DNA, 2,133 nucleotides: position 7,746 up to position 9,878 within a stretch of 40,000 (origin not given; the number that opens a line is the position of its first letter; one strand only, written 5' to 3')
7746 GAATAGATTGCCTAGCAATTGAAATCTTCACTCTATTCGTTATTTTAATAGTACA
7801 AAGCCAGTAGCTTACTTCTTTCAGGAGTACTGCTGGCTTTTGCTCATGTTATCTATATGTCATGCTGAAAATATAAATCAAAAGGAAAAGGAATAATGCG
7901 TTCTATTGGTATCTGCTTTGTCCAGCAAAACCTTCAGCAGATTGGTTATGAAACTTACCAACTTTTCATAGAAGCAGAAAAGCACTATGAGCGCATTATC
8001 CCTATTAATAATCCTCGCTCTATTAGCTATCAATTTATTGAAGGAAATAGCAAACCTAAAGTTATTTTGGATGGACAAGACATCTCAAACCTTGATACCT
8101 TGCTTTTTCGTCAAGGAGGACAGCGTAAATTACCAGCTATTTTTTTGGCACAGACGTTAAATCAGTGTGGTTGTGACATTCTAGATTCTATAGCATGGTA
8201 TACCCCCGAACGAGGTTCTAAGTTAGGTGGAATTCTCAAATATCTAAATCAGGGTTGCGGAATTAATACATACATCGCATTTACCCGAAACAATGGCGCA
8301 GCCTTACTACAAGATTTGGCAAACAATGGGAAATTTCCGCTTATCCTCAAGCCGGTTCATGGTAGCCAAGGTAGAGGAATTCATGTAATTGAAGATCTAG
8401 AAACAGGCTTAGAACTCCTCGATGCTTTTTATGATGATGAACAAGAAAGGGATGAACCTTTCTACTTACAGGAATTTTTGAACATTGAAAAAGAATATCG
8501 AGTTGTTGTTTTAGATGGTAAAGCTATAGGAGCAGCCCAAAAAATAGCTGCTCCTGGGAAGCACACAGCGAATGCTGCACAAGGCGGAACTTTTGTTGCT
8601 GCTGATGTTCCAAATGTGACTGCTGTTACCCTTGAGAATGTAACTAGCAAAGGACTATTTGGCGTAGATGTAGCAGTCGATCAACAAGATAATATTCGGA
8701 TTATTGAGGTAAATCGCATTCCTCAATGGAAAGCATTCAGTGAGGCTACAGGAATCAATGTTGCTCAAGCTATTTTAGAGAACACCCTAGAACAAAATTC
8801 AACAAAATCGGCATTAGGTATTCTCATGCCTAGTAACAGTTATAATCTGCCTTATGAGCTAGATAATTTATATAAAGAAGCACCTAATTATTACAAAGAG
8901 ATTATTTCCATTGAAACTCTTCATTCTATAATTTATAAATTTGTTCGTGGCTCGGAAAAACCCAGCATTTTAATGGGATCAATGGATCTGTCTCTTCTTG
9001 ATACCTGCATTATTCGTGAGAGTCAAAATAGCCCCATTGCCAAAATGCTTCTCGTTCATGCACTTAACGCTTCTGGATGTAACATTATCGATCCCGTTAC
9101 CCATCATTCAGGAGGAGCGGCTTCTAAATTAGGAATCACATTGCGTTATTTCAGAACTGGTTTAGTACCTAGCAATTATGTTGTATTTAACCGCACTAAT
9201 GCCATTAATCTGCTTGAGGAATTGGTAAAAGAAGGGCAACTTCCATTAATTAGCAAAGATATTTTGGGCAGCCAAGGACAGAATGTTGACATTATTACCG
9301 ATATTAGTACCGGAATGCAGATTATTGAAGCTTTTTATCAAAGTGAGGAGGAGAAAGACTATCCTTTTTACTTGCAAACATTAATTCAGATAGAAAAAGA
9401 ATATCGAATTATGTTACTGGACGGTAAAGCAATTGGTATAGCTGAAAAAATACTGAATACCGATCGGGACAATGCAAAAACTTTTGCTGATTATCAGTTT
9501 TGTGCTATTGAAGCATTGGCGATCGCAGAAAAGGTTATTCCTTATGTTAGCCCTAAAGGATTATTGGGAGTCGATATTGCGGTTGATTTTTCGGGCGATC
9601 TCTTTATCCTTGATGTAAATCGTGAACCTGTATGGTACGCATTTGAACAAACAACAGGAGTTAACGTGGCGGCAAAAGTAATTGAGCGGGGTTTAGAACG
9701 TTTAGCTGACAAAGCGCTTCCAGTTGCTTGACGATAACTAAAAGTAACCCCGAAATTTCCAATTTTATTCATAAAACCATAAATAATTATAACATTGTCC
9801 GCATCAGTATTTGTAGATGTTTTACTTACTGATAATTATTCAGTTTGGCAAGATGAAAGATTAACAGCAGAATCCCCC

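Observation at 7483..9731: Unannotated GG-motif / acidic-hexaproline peptide next to a fused double RimK-type ATP-grasp protein: candidate novel RiPP-like system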

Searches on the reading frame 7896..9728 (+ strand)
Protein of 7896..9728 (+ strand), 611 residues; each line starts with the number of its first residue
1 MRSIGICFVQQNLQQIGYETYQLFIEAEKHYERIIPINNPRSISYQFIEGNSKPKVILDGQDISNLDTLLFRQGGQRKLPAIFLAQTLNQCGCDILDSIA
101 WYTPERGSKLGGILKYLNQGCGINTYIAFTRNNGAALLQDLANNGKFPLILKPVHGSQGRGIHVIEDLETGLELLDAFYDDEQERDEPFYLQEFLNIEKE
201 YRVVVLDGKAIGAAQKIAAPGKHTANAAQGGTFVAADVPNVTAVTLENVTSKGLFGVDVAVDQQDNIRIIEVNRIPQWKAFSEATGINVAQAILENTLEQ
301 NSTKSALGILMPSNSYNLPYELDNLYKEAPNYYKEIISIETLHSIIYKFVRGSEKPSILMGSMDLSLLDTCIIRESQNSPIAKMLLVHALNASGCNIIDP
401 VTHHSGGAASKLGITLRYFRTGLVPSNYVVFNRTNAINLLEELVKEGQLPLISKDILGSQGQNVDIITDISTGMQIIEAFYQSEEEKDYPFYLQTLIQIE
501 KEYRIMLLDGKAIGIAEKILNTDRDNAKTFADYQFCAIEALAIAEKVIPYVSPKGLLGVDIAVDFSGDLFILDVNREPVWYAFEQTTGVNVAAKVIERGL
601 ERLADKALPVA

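Call 3: search_protein_families(library=pfam, proteins=[window:7896-9728:+], max_evalue=1)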
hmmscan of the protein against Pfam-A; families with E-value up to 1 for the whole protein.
window:7896-9728:+ (611 aa): 11 families
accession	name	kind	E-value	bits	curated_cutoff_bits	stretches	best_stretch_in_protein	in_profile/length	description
PF08443.16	RimK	-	3.2e-22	79.5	21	2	145-295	39-186/188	RimK-like ATP-grasp domain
PF14398.11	ATPgrasp_YheCD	-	1.8e-16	60.6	26.8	3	250-299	201-250/255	YheC/D like ATP-grasp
PF02955.21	GSH-S_ATP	-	5.1e-13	49.3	23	2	147-255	33-145/175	Prokaryotic glutathione synthetase, ATP-grasp domain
PF18299.6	R2K_2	-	3.9e-11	43.5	26.2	2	181-275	48-131/147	ATP-grasp domain, R2K clade family 2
PF14397.11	ATPgrasp_ST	-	4.5e-11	42.9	31.4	2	246-281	226-261/278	Sugar-transfer associated ATP-grasp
PF14243.11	R2K_3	-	4.9e-10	40.3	26.3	2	182-273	70-149/169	ATP-grasp domain, R2K clade family 3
PF03133.20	TTL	-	3.8e-09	36.6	20.1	2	232-299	215-281/292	Tubulin-tyrosine ligase family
PF07478.18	Dala_Dala_lig_C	-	1.2e-06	28.7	24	1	139-282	29-182/204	D-ala D-ala ligase C-terminus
PF02786.22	CPSase_L_D2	-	0.0036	17.3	19.8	1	139-206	31-100/211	Carbamoyl-phosphate synthase L chain, ATP binding domain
PF02655.19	ATP-grasp_3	-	0.0094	16.5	23.2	0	148-273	33-154/160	ATP-grasp domain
PF13535.11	ATP-grasp_4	-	0.11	12.5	27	0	146-169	2-25/160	ATP-grasp domain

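Call 4: search_protein_families(library=ncbifam, proteins=[window:7896-9728:+], max_evalue=1)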
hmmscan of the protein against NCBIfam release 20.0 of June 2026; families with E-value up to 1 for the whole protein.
window:7896-9728:+ (611 aa): 24 families
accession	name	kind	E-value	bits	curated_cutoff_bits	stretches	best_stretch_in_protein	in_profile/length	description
TIGR00768.1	rimK_fam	subfamily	5.4e-46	157.2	143.4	2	81-295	61-274/276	RimK family alpha-L-glutamate ligase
NF040720.1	MptN_Meth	equivalog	7.3e-37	127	350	2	149-296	138-289/291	tetrahydromethanopterin:alpha-L-glutamate ligase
TIGR02144.1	LysX_arch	equivalog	1.2e-35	123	275.6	2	60-299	42-277/281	lysine biosynthesis protein LysX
TIGR04356.1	grasp_GAK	hypoth_equivalog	2.5e-12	46.5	300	2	54-299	42-285/287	GAK system ATP-grasp enzyme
NF003573.0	PRK05246.1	equivalog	5.9e-12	45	272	2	149-260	157-275/316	glutathione synthase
TIGR02068.2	cya_phycin_syn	equivalog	1e-11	43.6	850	2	138-219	240-317/862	cyanophycin synthetase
NF007764.0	PRK10446.1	equivalog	9.1e-11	41.6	331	2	143-303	132-291/300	30S ribosomal protein S6--L-glutamate ligase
TIGR01380.1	glut_syn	equivalog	9.1e-10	38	299.05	2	149-239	156-247/312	glutathione synthase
NF010623.0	PRK14016.1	subfamily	3.2e-09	35.5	877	2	141-218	244-317/871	cyanophycin synthetase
NF009110.0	PRK12458.1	subfamily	3.2e-08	32.9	408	1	139-305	161-335/349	glutathione synthetase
TIGR04443.1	F420_CofF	equivalog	1.2e-07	31.1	300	1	142-297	125-278/283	coenzyme gamma-F420-2:alpha-L-glutamate ligase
NF009402.0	PRK12767.1-1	equivalog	1.3e-06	27.5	218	1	139-275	141-276/329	carbamoyl phosphate synthase-like protein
TIGR04187.1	GRASP_SAV_5884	subfamily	1.8e-06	27.4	350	1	187-295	196-309/312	ATP-grasp ribosomal peptide maturase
TIGR01205.1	D_ala_D_alaTIGR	subfamily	2.7e-05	23.3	245.65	1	243-299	254-310/318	D-alanine--D-alanine ligase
NF009403.0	PRK12767.1-2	equivalog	2.9e-05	23.4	286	1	122-179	119-175/342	carbamoyl phosphate synthase-like protein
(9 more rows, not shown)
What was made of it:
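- On Graspetide (omega-ester/amide) maturase system: TIGR04187 scores 27.4 bits against a cutoff of 350 (call 4).
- Checked: The 611-aa ORF at 7896..9731(+) matches the RimK Pfam and TIGR00768 models in two stretches (calls 3, 4).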

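Call 6: find_homologous_proteins(query=window:7896-9728:+)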
Query window:7896-9728:+ (611 aa): 4 proteins with E <= 0.001 among 8000 candidates.
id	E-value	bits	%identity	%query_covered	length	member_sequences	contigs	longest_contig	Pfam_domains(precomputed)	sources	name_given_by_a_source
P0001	0.0e+0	1369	100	100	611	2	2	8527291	PF02955.22,PF14397.12,PF14398.12,PF14243.12,PF03133.21,PF08443.17,PF18299.7,PF07478.19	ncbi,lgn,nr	ncbi:alpha-L-glutamate ligase, RimK family protein [Calothrix brevissima NIES-22]|nr:alpha-L-glutama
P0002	0.0e+0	1139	83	100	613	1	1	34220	PF02955.22,PF14397.12,PF14398.12,PF14243.12,PF03133.21,PF08443.17,PF18299.7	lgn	-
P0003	0.0e+0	1138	82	100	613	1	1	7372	PF02955.22,PF14397.12,PF14398.12,PF14243.12,PF03133.21,PF08443.17,PF18299.7,PF07478.19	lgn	-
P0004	9.8e-187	640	83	55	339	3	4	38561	PF02955.22,PF14398.12,PF03133.21,PF08443.17,PF18299.7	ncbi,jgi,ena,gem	jgi:gamma-F420-2:alpha-L-glutamate ligase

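Call 8: find_encoding_contigs(protein=P0002, flank=6000)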
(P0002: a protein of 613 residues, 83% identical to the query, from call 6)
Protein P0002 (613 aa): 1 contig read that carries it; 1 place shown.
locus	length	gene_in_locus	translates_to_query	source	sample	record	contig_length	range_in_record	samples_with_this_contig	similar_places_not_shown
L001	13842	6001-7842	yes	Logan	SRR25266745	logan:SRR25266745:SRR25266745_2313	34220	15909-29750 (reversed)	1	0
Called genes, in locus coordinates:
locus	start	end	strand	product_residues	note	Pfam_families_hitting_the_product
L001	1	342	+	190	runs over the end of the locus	-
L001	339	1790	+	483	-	-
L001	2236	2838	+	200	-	PF00589:Phage_integrase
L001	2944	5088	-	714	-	PF03412:Peptidase_C39, PF00664:ABC_membrane, PF00005:ABC_tran, PF02463:SMC_N (faint)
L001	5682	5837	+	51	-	-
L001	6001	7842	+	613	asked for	PF14397:ATPgrasp_ST (faint), PF14398:ATPgrasp_YheCD (faint), PF02955:GSH-S_ATP, PF03133:TTL (faint), PF08443:RimK, PF14243:R2K_3 (faint), PF18299:R2K_2 (weak), PF08443:RimK (weak)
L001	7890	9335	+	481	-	PF25935:BSH_LcnD (faint), PF25885:HH_EMRA (weak), PF26002:Beta-barrel_AprE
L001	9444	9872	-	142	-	-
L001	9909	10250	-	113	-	-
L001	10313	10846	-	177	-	-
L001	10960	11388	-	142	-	-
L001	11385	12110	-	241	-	PF01656:CbiA, PF06564:CBP_BcsQ, PF07015:VirC1 (faint), PF10609:ParA (faint), PF13614:AAA_31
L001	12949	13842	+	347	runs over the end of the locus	PF01370:Epimerase, PF02719:Polysacc_synt_2 (weak), PF04321:RmlD_sub_bind (faint), PF01073:3Beta_HSD, PF07993:NAD_binding_4 (faint), PF16363:GDP_Man_Dehyd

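Call 9: find_encoding_contigs(protein=P0003, flank=6000)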
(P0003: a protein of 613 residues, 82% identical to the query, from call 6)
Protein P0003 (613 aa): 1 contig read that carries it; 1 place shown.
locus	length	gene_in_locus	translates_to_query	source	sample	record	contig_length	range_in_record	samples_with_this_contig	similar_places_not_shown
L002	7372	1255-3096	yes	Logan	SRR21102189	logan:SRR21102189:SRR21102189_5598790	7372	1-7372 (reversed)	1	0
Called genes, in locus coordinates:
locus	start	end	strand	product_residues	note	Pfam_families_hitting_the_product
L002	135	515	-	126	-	PF06803:DUF1232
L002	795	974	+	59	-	-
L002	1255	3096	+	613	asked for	PF14398:ATPgrasp_YheCD (faint), PF02955:GSH-S_ATP, PF03133:TTL (faint), PF07478:Dala_Dala_lig_C (faint), PF08443:RimK, PF14397:ATPgrasp_ST (faint), PF18299:R2K_2 (weak), PF14243:R2K_3 (weak)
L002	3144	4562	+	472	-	PF00364:Biotin_lipoyl (faint), PF25917:BSH_RND (faint), PF25973:BSH_CzcB (faint), PF26002:Beta-barrel_AprE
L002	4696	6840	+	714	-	PF03412:Peptidase_C39, PF00664:ABC_membrane, PF00005:ABC_tran, PF02463:SMC_N (faint)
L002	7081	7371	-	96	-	?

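Call 10: find_encoding_contigs(protein=P0004, flank=6000)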
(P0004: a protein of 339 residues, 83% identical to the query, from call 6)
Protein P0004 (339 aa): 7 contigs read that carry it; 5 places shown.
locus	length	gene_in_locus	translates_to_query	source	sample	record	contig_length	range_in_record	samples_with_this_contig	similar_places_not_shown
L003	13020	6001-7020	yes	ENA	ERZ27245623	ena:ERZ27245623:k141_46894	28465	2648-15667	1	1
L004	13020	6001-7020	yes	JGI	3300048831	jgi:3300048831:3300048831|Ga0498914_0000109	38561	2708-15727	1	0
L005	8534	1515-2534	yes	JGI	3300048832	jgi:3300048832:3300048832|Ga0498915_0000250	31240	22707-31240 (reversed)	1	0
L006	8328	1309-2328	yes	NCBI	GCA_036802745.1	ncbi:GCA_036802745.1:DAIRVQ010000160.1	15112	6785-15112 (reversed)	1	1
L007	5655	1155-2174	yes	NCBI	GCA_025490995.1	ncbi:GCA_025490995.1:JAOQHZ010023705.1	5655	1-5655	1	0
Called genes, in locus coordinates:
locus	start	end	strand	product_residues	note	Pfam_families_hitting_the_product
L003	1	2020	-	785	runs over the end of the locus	PF00226:DnaJ, PF25515:Arm_PDR, PF23468:ARC6, PF13355:ARC6-like_IMS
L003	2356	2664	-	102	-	-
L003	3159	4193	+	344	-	PF00676:E1_dh, PF02775:TPP_enzyme_C (weak)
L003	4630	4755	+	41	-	-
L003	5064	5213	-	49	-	-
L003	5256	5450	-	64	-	-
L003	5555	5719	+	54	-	-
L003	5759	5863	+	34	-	-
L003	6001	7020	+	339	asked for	PF02955:GSH-S_ATP, PF03133:TTL (faint), PF08443:RimK, PF14398:ATPgrasp_YheCD (faint), PF18299:R2K_2 (weak)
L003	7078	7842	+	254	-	PF02955:GSH-S_ATP (faint), PF08443:RimK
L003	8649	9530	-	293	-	-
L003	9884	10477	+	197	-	PF09367:CpeS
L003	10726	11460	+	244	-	PF05996:Fe_bilin_red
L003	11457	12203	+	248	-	PF05996:Fe_bilin_red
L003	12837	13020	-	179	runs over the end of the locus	-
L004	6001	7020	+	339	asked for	PF02955:GSH-S_ATP, PF03133:TTL (faint), PF08443:RimK, PF14398:ATPgrasp_YheCD (faint), PF18299:R2K_2 (weak)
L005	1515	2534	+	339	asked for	PF02955:GSH-S_ATP, PF03133:TTL (faint), PF08443:RimK, PF14398:ATPgrasp_YheCD (faint), PF18299:R2K_2 (weak)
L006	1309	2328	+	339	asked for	PF02955:GSH-S_ATP, PF03133:TTL (faint), PF08443:RimK, PF14398:ATPgrasp_YheCD (faint), PF18299:R2K_2 (weak)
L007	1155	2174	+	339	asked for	PF02955:GSH-S_ATP, PF03133:TTL (faint), PF08443:RimK, PF14398:ATPgrasp_YheCD (faint), PF18299:R2K_2 (weak)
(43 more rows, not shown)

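Call 19: search_solved_structures(query=window:7896-9728:+, max_evalue=0.001, show_alignments=3)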
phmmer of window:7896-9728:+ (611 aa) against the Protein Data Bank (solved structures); distinct sequences matched with E-value up to 0.001: 8.
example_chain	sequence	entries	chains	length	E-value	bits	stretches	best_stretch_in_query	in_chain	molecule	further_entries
3vpb_A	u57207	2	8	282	8.4e-10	40.8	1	136-299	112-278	Putative acetylornithine deacetylase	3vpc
7qyr_A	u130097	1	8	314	1.2e-09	40.3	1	37-301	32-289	Probable alpha-L-glutamate ligase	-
7qys_A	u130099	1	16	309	1.3e-08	36.9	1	45-302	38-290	Probable alpha-L-glutamate ligase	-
5zct_A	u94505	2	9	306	7.1e-07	31.1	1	140-302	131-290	Ribosomal protein S6--L-glutamate ligase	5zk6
4iwx_A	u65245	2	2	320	9.2e-07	30.8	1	140-300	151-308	Ribosomal protein S6 modification protein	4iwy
5k2m_A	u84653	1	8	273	5.8e-06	28.1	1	81-299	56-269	RimK-related lysine biosynthesis protein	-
3vpd_A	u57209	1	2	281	2.3e-05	26.2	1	146-295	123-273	Ribosomal protein S6 modification protein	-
4fu0_A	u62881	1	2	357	0.00087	20.9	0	72-193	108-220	D-alanine--D-alanine ligase 7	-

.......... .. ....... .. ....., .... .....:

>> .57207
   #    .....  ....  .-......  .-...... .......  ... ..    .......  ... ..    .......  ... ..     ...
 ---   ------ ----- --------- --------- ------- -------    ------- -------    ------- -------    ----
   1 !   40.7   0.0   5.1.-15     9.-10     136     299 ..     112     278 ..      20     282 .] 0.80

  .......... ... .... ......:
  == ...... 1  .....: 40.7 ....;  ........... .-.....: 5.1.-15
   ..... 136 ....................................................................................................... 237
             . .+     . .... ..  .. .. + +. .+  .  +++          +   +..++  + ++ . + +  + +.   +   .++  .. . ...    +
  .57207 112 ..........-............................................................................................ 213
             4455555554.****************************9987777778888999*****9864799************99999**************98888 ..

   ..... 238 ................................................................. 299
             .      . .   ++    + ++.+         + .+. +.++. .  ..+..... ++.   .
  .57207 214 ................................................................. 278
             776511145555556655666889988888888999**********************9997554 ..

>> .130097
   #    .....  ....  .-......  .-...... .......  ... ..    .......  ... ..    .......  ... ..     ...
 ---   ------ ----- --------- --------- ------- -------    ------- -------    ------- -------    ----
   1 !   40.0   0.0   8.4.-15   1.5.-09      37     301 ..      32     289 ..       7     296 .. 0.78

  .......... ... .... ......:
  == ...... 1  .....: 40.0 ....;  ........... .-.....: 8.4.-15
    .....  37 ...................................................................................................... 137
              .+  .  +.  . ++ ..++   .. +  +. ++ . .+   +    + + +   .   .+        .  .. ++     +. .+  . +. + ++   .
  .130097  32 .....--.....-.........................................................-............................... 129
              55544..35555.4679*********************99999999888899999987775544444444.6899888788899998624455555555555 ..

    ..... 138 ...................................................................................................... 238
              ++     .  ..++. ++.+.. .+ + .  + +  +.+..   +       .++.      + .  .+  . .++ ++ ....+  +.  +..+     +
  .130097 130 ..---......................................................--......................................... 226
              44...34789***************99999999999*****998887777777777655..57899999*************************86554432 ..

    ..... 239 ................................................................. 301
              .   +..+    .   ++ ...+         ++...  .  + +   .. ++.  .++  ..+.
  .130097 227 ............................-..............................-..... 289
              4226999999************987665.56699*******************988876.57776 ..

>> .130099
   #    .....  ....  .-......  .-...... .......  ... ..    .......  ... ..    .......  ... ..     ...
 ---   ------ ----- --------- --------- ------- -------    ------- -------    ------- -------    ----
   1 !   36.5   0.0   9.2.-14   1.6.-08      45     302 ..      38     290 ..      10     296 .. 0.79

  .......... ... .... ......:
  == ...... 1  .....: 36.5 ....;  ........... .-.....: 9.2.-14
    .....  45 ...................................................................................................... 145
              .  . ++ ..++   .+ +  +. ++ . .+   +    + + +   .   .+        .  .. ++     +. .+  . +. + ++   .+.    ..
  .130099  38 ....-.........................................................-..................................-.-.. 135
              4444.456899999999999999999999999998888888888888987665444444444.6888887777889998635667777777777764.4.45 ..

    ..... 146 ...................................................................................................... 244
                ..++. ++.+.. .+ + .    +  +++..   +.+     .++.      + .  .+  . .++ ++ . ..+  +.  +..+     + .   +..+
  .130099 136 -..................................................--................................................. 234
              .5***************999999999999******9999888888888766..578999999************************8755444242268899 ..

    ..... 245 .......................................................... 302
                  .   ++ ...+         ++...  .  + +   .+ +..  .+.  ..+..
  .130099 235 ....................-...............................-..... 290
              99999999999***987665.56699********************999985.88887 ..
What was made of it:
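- The best solved relatives by sequence are ArgX, RimK and LysX (call 19).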

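Call 22: search_protein_representatives(protein=window:7896-9728:+)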
Query: 611 residues. Proteins with E-value up to 0.001 (for the whole library): 2451; up to 1e-10: 411; up to 1e-30: 55. The best 150 are listed.
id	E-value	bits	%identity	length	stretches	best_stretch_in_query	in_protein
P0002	0.0e+00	1139.0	83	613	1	1-611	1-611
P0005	1.9e-64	234.5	42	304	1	1-299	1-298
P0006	8.8e-63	229.0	38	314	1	12-296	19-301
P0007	3.7e-60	220.3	37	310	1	1-301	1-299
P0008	1.1e-58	215.5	36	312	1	2-300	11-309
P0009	1.4e-55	205.2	38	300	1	4-296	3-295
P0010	1.9e-55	204.8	39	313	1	15-299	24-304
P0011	2.7e-55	204.3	38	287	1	15-298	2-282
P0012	2.7e-54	201.0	36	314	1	2-296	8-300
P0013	2.5e-53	197.7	34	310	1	9-294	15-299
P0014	5.3e-53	196.7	34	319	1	4-301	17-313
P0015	2.8e-52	194.3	34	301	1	1-296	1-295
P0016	2.9e-52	194.2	35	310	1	14-295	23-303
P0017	4.4e-52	193.7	36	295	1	1-298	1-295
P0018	5.6e-52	193.3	37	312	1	1-299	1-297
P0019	1.8e-50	188.3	33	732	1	15-332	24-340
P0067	9.5e-27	110.0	31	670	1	25-284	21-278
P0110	1.4e-17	79.7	27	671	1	18-299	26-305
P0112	2.8e-17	78.8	32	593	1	116-315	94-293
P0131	4.2e-16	74.9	28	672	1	21-281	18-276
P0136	5.7e-16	74.4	28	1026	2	24-282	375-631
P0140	9.6e-16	73.7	27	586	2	44-298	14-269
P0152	2.9e-15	72.1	36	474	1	136-307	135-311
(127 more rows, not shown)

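Call 23: find_encoding_contigs(protein=P0005, flank=5000, max_places=3)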
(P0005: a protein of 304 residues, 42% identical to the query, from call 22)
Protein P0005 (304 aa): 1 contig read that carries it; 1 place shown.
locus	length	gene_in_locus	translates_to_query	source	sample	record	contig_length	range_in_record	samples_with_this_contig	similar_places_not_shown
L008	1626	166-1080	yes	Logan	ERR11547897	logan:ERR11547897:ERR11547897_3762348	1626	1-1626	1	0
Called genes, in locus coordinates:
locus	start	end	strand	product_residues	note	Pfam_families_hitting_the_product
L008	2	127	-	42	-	?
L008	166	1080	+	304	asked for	PF08443:RimK (weak), PF14398:ATPgrasp_YheCD (faint), PF14243:R2K_3 (weak), PF18299:R2K_2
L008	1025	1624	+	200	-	?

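Call 67: predict_structure(alignment_id=A5)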
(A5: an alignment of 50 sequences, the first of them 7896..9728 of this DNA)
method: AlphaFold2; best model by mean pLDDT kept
length: 611 residues; sequences in the alignment: 50
mean_pLDDT: 85.9   pTM: 0.83
mean pLDDT of the five models: 85.9, 85.2, 85.0, 84.4, 82.6
residues with pLDDT >= 90: 312; 70-90: 227; 50-70: 63; < 50: 9
segments of 3 or more residues with pLDDT < 50: 405-407, 608-611
pLDDT, mean of each block of 10 residues (from residue 1): 90 84 95 93 93 92 96 75 91 88 69 84 94 96 97 81 94 93 76 93 93 91 68 93 92 89 94 85 94 88 76 74 88 89 93 95 92 74 87 82 52 84 94 94 95 75 83 93 77 92 91 87 54 70 86 83 92 84 87 94 72 34
secondary structure, 60 per line:
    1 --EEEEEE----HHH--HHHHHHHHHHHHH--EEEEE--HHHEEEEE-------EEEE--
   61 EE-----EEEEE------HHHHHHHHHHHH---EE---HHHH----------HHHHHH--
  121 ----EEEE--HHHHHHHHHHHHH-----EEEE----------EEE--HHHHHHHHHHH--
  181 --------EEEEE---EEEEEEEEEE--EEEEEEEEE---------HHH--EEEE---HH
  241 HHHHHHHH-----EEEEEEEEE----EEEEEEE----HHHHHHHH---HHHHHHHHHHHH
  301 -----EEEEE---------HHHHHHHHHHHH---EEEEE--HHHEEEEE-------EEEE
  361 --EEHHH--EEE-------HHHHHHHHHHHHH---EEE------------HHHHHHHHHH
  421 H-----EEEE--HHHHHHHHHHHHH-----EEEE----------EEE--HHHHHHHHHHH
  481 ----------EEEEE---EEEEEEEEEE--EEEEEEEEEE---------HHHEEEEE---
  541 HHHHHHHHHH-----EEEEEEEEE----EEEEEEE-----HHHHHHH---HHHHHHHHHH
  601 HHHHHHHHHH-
elements in order: E3-8 H18-30 E33-37 E43-47 E55-58 E68-72 H79-90 H99-102 H113-118 E125-128 H131-143 E149-152 E163-165 H168-178 E189-193 E197-206 E209-217 E232-235 H239-248 E254-262 E267-273 H278-285 H289-300 E306-310 H320-331 E335-339 E345-349 E357-360 E370-372 H380-392 E396-398 H411-421 E427-430 H433-445 E451-454 E465-467 H470-480 E491-495 E499-508 E511-520 E533-537 H541-550 E556-564 E569-575 H581-587 H591-610
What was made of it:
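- The AF2 model (pLDDT 85.9, pTM 0.83, call 67) hits ArgX/LysX/RimK at E about 1e-15 to 1e-13.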
